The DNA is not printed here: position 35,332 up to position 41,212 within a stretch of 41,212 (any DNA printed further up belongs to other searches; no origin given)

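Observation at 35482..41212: A second giant lipoprotein gene that the ORF track misses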

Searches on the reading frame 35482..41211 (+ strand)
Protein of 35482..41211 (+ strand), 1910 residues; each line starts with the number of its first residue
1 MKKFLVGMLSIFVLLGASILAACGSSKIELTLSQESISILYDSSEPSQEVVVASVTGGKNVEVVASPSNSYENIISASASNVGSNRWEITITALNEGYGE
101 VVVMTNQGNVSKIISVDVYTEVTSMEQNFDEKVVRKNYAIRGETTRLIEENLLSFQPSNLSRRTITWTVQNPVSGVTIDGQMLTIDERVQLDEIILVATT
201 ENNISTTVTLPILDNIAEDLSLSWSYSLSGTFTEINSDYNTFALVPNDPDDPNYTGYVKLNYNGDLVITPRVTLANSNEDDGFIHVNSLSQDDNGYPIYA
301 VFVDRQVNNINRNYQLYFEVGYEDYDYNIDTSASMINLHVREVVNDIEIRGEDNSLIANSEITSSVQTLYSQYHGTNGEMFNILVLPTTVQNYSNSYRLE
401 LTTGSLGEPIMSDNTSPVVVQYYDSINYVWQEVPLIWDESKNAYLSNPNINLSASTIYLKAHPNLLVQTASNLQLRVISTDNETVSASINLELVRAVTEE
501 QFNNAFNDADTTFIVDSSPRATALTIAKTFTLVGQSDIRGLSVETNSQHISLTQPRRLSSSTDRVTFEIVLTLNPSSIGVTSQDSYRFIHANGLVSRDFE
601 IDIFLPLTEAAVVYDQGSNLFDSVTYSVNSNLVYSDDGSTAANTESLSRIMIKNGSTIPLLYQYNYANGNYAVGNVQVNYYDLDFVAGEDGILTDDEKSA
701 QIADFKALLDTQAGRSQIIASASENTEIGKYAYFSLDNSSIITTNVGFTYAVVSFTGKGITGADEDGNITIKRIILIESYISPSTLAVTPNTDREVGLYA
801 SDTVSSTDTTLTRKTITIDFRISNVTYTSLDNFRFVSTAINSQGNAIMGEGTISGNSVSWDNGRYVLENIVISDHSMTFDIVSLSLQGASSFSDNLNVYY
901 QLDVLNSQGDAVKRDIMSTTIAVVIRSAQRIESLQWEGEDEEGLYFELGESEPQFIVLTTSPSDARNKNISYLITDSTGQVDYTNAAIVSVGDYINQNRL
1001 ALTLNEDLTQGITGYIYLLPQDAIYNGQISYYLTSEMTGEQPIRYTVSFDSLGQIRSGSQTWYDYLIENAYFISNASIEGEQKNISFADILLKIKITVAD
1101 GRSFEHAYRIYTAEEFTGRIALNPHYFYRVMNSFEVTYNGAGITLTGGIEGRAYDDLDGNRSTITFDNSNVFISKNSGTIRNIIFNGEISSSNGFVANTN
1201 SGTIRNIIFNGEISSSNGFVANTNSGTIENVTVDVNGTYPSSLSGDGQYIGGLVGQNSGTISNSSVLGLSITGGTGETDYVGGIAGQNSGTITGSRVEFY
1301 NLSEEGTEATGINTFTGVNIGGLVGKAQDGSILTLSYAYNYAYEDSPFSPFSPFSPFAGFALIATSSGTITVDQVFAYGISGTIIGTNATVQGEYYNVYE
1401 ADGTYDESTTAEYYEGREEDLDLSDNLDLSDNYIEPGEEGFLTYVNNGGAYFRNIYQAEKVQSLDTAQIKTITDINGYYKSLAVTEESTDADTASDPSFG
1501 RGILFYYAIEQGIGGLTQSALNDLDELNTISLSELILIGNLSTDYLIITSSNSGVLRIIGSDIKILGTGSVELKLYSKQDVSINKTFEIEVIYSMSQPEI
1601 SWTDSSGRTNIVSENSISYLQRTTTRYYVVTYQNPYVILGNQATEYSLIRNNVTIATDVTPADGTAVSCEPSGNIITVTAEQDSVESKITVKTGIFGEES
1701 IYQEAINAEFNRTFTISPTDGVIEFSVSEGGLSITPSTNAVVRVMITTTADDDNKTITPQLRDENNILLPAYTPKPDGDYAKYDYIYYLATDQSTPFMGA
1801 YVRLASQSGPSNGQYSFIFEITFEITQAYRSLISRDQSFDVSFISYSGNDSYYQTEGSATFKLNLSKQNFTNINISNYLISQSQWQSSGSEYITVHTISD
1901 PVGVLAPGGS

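Call 4: search_protein_families(library=pfam, proteins=[window:35482-41211:+], max_evalue=0.1)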
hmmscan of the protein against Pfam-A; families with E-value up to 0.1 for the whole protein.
window:35482-41211:+ (1910 aa): 2 families
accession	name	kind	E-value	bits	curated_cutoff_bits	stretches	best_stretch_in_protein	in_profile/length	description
PF07581.17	Glug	-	3e-05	24.6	20.5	1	1247-1272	2-28/28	The GLUG motif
PF08825.15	E2_bind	-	0.021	15.3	33.2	1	439-476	17-54/82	E2 binding domain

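Call 5: search_protein_families(library=ncbifam, proteins=[window:35482-41211:+], max_evalue=0.1)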
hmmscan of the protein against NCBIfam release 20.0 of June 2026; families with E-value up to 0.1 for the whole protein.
window:35482-41211:+ (1910 aa): 1 family
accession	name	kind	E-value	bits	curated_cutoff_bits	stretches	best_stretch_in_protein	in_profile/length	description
NF002293.0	PRK01220.1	equivalog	0.035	14.1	115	0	35-92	2-60/99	malonate decarboxylase subunit delta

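Call 10: find_homologous_proteins(query=window:35482-41211:+)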
Query window:35482-41211:+ (1910 aa): 2 proteins with E <= 0.001 among 8000 candidates.
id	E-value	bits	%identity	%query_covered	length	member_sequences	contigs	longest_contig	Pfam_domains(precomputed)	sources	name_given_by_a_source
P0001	0.0e+0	1296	42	100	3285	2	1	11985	-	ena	-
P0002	5.3e-178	613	31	100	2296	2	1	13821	-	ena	-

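Call 11: find_encoding_contigs(protein=P0001, flank=10000)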
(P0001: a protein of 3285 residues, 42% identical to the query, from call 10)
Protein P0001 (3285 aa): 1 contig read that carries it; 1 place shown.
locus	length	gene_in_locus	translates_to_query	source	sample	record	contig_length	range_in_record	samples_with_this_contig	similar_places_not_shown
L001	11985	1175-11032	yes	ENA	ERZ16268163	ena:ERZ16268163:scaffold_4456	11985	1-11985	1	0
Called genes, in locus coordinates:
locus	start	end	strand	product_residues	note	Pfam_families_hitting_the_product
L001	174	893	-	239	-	PF01171:ATP_bind_3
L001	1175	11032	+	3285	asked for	-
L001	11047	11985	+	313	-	?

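Call 12: find_encoding_contigs(protein=P0002, flank=10000)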
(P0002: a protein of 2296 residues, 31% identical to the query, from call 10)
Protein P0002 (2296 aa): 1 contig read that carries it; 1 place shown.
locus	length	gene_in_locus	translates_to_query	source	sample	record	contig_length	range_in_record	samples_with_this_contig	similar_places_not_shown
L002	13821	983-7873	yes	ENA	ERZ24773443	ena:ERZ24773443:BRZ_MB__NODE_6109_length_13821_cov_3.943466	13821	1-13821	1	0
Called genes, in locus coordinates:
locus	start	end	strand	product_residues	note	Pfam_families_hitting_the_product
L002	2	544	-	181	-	?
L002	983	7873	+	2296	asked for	-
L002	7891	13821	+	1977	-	?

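Call 14: search_protein_families(library=pfam, proteins=[P0001, P0002, L001:11047-11985:+, L002:7891-13821:+, L002:2-544:-], max_evalue=0.05)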
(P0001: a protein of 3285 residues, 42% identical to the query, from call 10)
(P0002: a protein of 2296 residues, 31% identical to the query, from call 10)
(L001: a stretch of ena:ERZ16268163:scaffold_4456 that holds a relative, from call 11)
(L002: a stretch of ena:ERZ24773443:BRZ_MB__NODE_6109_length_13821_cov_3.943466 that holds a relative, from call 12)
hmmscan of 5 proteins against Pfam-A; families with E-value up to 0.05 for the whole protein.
P0001 (3285 aa): 0 families

P0002 (2296 aa): 1 family
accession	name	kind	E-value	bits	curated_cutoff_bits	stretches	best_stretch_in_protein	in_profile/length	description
PF13629.12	T2SS-T3SS_pil_N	-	0.00066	19.8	23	1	68-118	25-71/72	Pilus formation protein N terminal region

L001:11047-11985:+ (313 aa): 13 families
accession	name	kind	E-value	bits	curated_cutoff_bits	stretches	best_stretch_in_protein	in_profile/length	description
PF00532.27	Peripla_BP_1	-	9.9e-22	78.2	22.2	1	61-291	4-246/281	Periplasmic binding proteins and sugar binding domain of LacI family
PF13377.12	Peripla_BP_3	-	2.2e-20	73.8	26.5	1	172-309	3-148/167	Periplasmic binding protein-like domain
PF00356.27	LacI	-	3.5e-16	59.1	27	1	2-45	1-44/46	Bacterial regulatory proteins, lacI family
PF02796.21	HTH_7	-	0.002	18.7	23.8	1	1-23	22-44/45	Helix-turn-helix domain of resolvase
PF13542.12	HTH_Tnp_ISL3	-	0.003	17.4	27.4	1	1-23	27-49/51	Helix-turn-helix domain of transposase family ISL3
PF01381.28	HTH_3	-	0.0033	17.8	23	1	1-39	10-48/55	Helix-turn-helix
PF13384.12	HTH_23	-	0.0043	17.3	24.6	1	1-22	18-39/50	Homeodomain-like domain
PF13936.12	HTH_38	-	0.0045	17.1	27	1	2-22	22-42/44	Helix-turn-helix domain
PF04552.19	Sigma54_DBD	-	0.021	15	22.8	1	1-24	50-73/160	Sigma-54, DNA binding domain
PF01047.28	MarR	-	0.025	14.9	24.6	0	1-23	18-40/59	MarR family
PF15943.11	YdaS_toxin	-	0.032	14.5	30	0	6-38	14-46/65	Bacterial toxin YdaS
PF13404.12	HTH_AsnC-type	-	0.039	14.2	27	0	3-19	20-36/42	AsnC-type helix-turn-helix domain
PF13412.12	HTH_24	-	0.041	13.9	21.9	0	5-23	22-40/48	Winged helix-turn-helix DNA-binding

L002:7891-13821:+ (1977 aa): 0 families

L002:2-544:- (181 aa): 4 families
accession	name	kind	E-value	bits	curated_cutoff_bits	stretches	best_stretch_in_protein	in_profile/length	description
PF01171.26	ATP_bind_3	-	4.3e-18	66.1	27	1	23-173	1-148/182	PP-loop family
PF03054.22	tRNA_Me_trans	-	1.1e-05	25.7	20.6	1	23-131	2-127/202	tRNA methyl transferase HUP domain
PF02540.23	NAD_synthase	-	0.012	15.3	21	1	20-88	17-82/242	NAD synthase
PF00733.27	Asn_synthase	-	0.016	15.3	21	1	5-83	3-75/354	Asparagine synthase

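Call 18: find_related_loci(query=A1, collection=genome_contigs, flank=10000)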
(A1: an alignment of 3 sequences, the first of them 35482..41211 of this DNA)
Query A1 (1910 aa) in genome_contigs; peptide patterns used: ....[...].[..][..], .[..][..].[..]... (x = any residue, [..] = any of these).
599 stretches matched a pattern (row limit reached: there are more); 24 encode a relative of the query (tblastn E <= 1e-3); 22 distinct loci.
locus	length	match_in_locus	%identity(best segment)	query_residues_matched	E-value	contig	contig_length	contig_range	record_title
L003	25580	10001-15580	56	1-1910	0e+0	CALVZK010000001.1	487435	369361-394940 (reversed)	MAG: uncultured Clostridia bacterium isolate BRZ_SF__bin122 genome assembly, contig: BRZ_SF__NODE_1_length_487435_cov_13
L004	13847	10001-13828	60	1-1302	0e+0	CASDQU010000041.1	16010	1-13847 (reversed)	uncultured Firmicutes bacterium isolate CO.A26.metabat-bins.279 genome assembly, contig: CO.A26.metabat-bins.279.fa_k141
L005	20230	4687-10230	43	1-1910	0e+0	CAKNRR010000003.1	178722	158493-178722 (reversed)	MAG TPA_asm: uncultured Clostridia bacterium isolate ERR3414588_bin.31_metaWRAP_v1.1_MAG genome assembly, contig: NODE_6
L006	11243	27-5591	59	1-1910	0e+0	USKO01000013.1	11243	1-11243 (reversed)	uncultured Firmicutes bacterium isolate UMGS1812 genome assembly, contig: NODE_2758_length_11243_cov_2.641491, whole gen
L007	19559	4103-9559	42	1-1908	0e+0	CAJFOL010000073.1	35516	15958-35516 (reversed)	uncultured Clostridia bacterium isolate Coassembly_mag_441 genome assembly, contig: MAGpy_11413_min2k_bin_441_fak87_1280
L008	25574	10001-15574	44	1-1910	0e+0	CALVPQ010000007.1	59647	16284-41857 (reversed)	MAG: uncultured Clostridia bacterium isolate BRZ_CF__bin29 genome assembly, contig: BRZ_CF__NODE_663_length_59647_cov_12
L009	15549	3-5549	42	18-1910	0e+0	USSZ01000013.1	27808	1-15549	uncultured Clostridiales bacterium isolate UMGS2054 genome assembly, contig: NODE_118_length_27808_cov_3.853385, whole g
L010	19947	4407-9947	42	1-1910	0e+0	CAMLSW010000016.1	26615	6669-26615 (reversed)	MAG: uncultured Clostridia bacterium isolate ERR4303218_bin.57_MetaWRAP_v1.1_MAG genome assembly, contig: NODE_1780_leng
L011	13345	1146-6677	39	1-1910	0e+0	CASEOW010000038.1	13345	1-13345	uncultured Firmicutes bacterium isolate Batch3_idba_bin.1294 genome assembly, contig: Batch3_idba_bin.1294.fa_k87_140475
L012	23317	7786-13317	41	1-1910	0e+0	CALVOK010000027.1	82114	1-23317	MAG: uncultured Clostridia bacterium isolate E03__bin100 genome assembly, contig: E03__k127_5924814, whole genome shotgu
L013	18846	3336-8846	40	1-1908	0e+0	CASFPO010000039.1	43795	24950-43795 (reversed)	uncultured Firmicutes bacterium isolate SI.O36.metabat-bins.110 genome assembly, contig: SI.O36.metabat-bins.110.fa_k141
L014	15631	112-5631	38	1-1910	0e+0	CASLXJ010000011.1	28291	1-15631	MAG: uncultured bacterium isolate 8-6_110307.18_1677752973 genome assembly, contig: NODE_489_length_28291_cov_4.858939,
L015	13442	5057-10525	39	1-1910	0e+0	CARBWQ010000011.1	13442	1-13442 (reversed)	MAG TPA_asm: uncultured Eubacteriales bacterium isolate MGBC121240 genome assembly, contig: MGBC121240.11, whole genome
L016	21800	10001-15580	43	1-1910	0e+0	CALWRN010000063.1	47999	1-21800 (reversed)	MAG: uncultured Clostridia bacterium isolate E21__bin145 genome assembly, contig: E21__k127_3028102, whole genome shotgu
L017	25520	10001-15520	38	1-1910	0e+0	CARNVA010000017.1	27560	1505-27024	MAG TPA_asm: uncultured Eubacteriales bacterium isolate MGBC144555 genome assembly, contig: MGBC144555.17, whole genome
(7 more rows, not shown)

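Call 21: search_protein_families(library=pfam, proteins=[L003:10001-17500:+, L003:17501-25579:+], max_evalue=0.01)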
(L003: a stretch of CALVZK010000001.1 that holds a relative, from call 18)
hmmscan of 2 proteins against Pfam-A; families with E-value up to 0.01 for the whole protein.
L003:10001-17500:+ (2500 aa): 0 families

L003:17501-25579:+ (2693 aa): 0 families

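Call 24: find_homologous_proteins(query=A2, max_evalue=0.00001)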
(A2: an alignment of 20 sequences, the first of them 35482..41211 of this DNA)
Query A2 (20 sequences) (1910 aa, profile of the alignment): 3 proteins with E <= 0.00001 among 8000 candidates.
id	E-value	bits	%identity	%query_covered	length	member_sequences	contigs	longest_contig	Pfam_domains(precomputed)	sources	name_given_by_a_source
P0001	0.0e+0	2698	42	100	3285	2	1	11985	-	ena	-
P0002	0.0e+0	2025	31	100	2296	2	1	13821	-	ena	-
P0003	1.4e-32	130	27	11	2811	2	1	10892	-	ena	-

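Call 26: search_solved_structures(query=A2, max_evalue=1, show_alignments=2)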
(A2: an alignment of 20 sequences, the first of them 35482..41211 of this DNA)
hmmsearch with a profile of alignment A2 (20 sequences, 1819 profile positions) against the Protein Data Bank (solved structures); distinct sequences matched with E-value up to 1: 1.
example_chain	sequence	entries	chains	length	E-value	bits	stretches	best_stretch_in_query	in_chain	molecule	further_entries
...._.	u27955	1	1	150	0.4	11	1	1350-1421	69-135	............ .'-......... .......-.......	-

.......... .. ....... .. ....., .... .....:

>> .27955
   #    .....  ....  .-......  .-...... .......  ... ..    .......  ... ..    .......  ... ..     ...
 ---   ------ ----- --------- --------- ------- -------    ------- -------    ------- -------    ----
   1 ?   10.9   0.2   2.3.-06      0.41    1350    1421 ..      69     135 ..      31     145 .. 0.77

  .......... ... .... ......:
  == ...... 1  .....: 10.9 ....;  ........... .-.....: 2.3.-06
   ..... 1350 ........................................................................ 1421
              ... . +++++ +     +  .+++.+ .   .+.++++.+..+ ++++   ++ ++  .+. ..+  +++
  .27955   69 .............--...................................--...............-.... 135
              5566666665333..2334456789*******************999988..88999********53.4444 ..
